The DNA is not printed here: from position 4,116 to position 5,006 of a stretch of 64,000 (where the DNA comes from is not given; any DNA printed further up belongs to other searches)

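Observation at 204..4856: Three paralogous CsgG/LpoB-like domain proteins plus a parvulin chaperone form a putative curli-like export module for a cytochrome fibre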

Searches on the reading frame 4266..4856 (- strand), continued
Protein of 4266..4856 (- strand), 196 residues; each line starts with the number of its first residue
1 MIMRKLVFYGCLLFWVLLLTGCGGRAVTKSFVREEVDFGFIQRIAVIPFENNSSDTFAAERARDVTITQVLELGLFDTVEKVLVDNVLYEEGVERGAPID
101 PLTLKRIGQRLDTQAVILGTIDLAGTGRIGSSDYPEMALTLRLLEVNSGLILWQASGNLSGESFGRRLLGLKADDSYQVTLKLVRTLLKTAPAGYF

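Call 65: find_encoding_contigs(protein=P0313, flank=8000, max_places=1)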
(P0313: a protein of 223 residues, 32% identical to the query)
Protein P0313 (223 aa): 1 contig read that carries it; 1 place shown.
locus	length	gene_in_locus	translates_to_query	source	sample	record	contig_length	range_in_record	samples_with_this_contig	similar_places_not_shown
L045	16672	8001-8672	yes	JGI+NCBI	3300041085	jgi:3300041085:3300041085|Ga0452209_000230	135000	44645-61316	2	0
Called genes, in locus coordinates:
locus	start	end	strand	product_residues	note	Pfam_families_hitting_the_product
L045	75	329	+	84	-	-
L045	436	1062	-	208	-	PF01578:Cytochrom_C_asm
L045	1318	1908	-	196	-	PF03379:CcmB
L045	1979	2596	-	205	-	PF00005:ABC_tran, PF13304:AAA_21 (faint)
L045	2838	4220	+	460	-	PF06739:SBBP (faint), PF17170:DUF5128 (faint), PF01436:NHL (weak), PF08239:SH3_3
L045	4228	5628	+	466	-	PF21783:YNCE (faint), PF24684:Vgb_lyase, PF01436:NHL (faint), PF22494:choice_anch_I (faint), PF10282:Lactonase (weak), PF25174:Beta-prop_THOC3 (weak)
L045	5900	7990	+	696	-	-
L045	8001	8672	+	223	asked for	PF13036:LpoB, PF05643:GNA1162-like (weak)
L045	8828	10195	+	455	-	-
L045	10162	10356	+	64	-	-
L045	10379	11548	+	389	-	PF14522:Cytochrome_C7 (faint), PF09699:Paired_CXXCH_1 (weak)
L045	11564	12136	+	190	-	PF00672:HAMP (weak)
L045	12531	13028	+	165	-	PF05643:GNA1162-like (weak)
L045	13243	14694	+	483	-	PF13624:SurA_N_3 (faint), PF13623:SurA_N_2 (weak), PF13145:Rotamase_2, PF00639:Rotamase (weak)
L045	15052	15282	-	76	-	-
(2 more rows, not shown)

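Call 66: find_encoding_contigs(protein=P0083, flank=8000, max_places=1)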
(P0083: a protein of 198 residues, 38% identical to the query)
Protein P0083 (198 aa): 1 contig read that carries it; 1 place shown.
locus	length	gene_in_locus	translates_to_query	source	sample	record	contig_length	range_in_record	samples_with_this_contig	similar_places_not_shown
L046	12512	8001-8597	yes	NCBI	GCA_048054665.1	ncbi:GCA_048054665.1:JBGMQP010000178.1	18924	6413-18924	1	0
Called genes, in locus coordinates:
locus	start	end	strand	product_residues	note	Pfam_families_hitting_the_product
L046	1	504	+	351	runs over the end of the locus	PF22113:Mtrc-MtrF_II-IV_dom (faint), PF09699:Paired_CXXCH_1 (faint)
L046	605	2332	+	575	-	PF14522:Cytochrome_C7 (faint), PF14537:Cytochrom_c3_2 (faint), PF09699:Paired_CXXCH_1 (faint)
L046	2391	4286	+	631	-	PF14522:Cytochrome_C7 (faint), PF22113:Mtrc-MtrF_II-IV_dom (faint), PF09699:Paired_CXXCH_1 (faint)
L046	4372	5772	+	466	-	PF25174:Beta-prop_THOC3 (faint), PF22494:choice_anch_I (faint), PF10282:Lactonase (weak), PF21783:YNCE (weak)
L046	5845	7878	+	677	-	-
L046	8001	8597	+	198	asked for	-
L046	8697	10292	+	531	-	-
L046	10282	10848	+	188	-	PF14522:Cytochrome_C7 (faint), PF09699:Paired_CXXCH_1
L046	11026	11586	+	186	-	-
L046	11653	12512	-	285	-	?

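Call 86: list_cluster_members(proteins=[P0166, P0107, P0124, P0146, P0169, P0174, P0196, P0198, P0199, P0184])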
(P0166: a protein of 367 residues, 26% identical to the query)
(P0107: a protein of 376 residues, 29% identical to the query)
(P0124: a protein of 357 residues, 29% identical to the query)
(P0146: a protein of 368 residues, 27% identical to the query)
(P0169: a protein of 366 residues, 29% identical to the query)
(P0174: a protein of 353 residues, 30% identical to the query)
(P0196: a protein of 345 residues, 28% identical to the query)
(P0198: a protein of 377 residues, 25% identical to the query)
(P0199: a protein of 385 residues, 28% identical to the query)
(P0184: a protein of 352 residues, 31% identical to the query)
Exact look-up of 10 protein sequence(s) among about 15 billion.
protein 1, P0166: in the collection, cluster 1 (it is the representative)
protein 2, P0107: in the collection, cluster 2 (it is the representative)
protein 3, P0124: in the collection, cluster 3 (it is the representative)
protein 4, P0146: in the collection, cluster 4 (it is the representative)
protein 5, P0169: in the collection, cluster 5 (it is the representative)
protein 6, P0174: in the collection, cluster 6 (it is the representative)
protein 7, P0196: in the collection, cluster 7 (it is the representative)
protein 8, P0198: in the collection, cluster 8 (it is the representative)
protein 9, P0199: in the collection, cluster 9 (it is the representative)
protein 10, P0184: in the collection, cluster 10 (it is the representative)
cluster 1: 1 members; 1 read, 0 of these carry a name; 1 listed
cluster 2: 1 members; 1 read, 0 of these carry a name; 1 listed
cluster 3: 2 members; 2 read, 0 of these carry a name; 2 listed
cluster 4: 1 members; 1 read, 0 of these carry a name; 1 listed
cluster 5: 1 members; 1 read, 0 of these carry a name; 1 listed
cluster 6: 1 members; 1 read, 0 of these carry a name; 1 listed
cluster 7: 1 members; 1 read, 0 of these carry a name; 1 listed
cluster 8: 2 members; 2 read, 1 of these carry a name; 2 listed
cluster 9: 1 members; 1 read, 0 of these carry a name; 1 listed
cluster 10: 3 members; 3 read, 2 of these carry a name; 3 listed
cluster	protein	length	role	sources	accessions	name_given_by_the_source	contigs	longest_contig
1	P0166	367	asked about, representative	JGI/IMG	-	-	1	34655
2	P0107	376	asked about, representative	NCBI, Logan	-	-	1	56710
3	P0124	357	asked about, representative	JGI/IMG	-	-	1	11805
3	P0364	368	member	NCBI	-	-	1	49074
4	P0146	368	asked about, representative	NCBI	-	-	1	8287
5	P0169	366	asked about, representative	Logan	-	-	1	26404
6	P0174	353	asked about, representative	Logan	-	-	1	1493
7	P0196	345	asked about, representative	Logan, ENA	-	-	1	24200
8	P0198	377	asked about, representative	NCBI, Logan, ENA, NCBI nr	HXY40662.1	MAG TPA: hypothetical protein VEQ10_13395 [Vicinamibacteria bacterium] | hypothetical protein [Vicinamibacteria bacterium]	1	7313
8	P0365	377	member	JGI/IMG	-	-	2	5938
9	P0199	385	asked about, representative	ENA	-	-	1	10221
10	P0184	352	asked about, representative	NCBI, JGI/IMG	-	TolB-like protein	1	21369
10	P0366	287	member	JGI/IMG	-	hypothetical protein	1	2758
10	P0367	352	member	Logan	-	-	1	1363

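Call 87: find_encoding_contigs(protein=P0166, flank=9000, max_places=1)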
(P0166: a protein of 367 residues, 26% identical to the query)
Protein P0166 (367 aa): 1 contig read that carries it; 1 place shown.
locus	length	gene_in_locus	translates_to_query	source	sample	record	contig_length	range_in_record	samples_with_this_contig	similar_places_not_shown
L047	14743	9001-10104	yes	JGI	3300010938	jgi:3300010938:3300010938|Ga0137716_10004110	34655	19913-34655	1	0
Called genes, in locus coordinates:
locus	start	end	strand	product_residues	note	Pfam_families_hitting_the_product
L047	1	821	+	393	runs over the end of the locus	PF03264:Cytochrom_NNT (faint), PF14522:Cytochrome_C7 (faint), PF14537:Cytochrom_c3_2 (faint), PF09699:Paired_CXXCH_1 (weak)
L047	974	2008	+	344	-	PF14522:Cytochrome_C7 (faint), PF09699:Paired_CXXCH_1 (weak)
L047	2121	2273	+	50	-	-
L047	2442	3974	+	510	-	PF14522:Cytochrome_C7 (faint), PF14537:Cytochrom_c3_2 (faint), PF22678:Cytochrom_c_NrfB-like (faint), PF09699:Paired_CXXCH_1 (faint)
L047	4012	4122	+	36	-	-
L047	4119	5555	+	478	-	PF14321:DUF4382 (weak), PF01436:NHL (faint), PF02239:Cytochrom_D1 (weak), PF21783:YNCE (weak), PF25168:Beta-prop_WDR36-Utp21_2nd (weak), PF25174:Beta-prop_THOC3 (weak), PF21783:YNCE (weak), PF10282:Lactonase, +3 more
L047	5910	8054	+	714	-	-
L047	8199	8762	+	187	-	PF03783:CsgG (weak)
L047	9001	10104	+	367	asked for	PF05643:GNA1162-like (faint)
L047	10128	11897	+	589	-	PF13623:SurA_N_2 (faint), PF13616:Rotamase_3, PF00639:Rotamase, PF13145:Rotamase_2, PF00639:Rotamase, PF13616:Rotamase_3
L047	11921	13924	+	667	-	-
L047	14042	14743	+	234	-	?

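Call 102: search_solved_structures(query=A2, max_evalue=1)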
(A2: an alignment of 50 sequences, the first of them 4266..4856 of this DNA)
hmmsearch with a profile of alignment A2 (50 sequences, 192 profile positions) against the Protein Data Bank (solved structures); distinct sequences matched with E-value up to 1: 10.
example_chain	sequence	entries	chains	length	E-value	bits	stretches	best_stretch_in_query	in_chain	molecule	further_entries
5t11_A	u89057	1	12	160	1.9e-11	46.8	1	41-162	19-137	Uncharacterized protein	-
5t10_A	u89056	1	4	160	3.5e-11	46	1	41-162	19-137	Uncharacterized protein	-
9h80_C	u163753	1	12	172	1.2e-08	37.8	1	8-162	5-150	PelC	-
5t0z_A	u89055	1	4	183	3.3e-07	33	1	39-161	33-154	Lipoprotein, putative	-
4hrv_A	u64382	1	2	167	4.5e-06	29.3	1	75-161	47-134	Putative lipoprotein GNA1162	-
4q6l_A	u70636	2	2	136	0.0055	19.2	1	48-156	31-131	Penicillin-binding protein activator LpoB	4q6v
4q6z_A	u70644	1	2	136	0.0076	18.8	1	49-157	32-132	Penicillin-binding protein activator LpoB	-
2mii_A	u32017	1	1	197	0.025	17.1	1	49-157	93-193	Penicillin-binding protein activator LpoB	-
22vi_A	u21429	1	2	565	0.18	14.3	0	140-155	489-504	Quinohemoprotein alcohol dehydrogenase ADH-IIG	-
3j15_A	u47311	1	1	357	0.46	13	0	72-112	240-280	Protein pelota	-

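Call 114: list_cluster_members(proteins=[P0133, P0129, P0085, P0111, P0093, P0143, P0152, P0157, P0164, P0098])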
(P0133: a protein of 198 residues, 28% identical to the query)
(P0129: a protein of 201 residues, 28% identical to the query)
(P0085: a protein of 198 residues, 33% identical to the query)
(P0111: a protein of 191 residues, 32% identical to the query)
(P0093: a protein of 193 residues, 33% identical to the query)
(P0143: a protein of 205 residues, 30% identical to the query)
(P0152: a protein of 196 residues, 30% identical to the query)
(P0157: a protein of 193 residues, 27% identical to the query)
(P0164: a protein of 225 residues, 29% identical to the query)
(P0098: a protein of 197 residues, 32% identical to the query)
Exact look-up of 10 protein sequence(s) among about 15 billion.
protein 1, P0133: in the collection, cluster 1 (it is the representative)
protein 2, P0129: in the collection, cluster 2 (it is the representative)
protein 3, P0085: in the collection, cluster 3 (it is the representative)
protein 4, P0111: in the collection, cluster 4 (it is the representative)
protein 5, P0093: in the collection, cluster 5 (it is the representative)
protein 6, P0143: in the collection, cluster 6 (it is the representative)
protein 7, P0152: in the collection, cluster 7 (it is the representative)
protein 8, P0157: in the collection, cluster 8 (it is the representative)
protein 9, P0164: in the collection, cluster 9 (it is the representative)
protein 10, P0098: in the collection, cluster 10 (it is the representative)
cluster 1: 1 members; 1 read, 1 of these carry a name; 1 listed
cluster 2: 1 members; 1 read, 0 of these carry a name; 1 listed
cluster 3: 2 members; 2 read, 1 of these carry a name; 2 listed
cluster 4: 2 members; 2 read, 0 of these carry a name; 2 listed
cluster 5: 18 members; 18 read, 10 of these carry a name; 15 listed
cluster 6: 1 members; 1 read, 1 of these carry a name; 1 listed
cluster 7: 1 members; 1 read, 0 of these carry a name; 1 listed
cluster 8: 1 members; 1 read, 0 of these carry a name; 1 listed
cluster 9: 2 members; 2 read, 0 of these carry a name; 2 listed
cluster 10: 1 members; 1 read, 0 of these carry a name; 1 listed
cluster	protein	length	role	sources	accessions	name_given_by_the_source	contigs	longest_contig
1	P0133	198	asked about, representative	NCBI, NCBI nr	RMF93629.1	MAG: hypothetical protein D6734_09720 [Candidatus Schekmanbacteria bacterium]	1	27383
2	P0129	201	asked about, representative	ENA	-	-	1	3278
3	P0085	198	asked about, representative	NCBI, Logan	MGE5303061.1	MAG: hypothetical protein ACM3TN_07005 [Alphaproteobacteria bacterium]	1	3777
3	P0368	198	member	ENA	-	-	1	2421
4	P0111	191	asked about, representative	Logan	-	-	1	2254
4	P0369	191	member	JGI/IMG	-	-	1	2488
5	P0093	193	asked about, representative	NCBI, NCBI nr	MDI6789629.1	MAG: hypothetical protein QME44_02945 [Thermodesulfobacteriota bacterium] | hypothetical protein [Thermodesulfobacteriota bacterium]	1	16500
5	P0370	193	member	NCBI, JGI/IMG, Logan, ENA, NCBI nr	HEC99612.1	MAG TPA: hypothetical protein ENN18_04440 [Proteobacteria bacterium] | hypothetical protein [Pseudomonadota bacterium]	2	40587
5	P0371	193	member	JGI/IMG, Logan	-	TolB-like protein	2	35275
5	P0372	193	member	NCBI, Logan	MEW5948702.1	MAG: hypothetical protein AB1711_04740 [Thermodesulfobacteriota bacterium]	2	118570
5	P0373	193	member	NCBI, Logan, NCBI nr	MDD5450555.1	MAG: hypothetical protein PHT49_01500 [Desulfovibrionales bacterium] | hypothetical protein [Desulfovibrionales bacterium]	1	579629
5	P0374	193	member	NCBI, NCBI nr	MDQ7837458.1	MAG: hypothetical protein RDU59_03070 [Thermodesulfobacteriota bacterium] | hypothetical protein [Thermodesulfobacteriota bacterium]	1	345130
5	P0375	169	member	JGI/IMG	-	TolB-like protein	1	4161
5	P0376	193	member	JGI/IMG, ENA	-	TolB-like protein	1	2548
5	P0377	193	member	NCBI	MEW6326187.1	MAG: hypothetical protein AB1487_01105 [Thermodesulfobacteriota bacterium]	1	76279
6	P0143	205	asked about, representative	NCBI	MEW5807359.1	MAG: hypothetical protein AB1756_08450 [Acidobacteriota bacterium]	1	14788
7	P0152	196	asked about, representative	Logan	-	-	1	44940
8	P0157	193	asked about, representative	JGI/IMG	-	-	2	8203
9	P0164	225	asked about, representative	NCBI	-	-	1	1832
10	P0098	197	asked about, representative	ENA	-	-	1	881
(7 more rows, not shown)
